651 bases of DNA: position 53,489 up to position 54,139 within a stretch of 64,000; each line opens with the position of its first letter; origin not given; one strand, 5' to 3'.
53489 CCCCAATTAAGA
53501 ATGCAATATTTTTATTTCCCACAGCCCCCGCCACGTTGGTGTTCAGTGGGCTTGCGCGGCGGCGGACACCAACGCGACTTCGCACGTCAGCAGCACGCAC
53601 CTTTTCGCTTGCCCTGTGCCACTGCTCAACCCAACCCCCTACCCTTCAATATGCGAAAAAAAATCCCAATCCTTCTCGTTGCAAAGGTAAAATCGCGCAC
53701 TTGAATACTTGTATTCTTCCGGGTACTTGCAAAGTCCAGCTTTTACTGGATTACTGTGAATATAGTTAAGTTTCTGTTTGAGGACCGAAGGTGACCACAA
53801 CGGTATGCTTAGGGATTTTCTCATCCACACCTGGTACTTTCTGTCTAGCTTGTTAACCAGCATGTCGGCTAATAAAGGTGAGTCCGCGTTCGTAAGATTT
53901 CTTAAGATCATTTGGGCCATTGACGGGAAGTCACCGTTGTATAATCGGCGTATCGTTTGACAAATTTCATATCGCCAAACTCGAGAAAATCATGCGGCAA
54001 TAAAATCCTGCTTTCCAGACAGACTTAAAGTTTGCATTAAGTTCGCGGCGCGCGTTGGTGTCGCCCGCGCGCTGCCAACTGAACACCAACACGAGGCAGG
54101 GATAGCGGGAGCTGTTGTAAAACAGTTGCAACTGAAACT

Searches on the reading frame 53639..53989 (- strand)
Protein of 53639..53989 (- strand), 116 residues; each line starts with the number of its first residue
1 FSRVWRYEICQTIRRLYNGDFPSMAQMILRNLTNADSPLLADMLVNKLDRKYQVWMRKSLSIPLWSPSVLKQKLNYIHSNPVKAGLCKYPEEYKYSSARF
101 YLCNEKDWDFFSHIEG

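Call 15: search_protein_families(library=pfam, proteins=[window:53639-53989:-], max_evalue=0.01)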
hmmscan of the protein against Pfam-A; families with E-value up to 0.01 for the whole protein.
window:53639-53989:- (116 aa): 0 families

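Call 23: search_protein_families(library=ncbifam, proteins=[window:53639-53989:-], max_evalue=0.01)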
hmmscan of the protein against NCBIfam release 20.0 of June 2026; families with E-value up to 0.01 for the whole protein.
window:53639-53989:- (116 aa): 1 family
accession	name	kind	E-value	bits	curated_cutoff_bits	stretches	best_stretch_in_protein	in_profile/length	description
NF047646.1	REP_Tyr_transpos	equivalog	7.8e-09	35.6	80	1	47-96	97-146/146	REP-associated tyrosine transposase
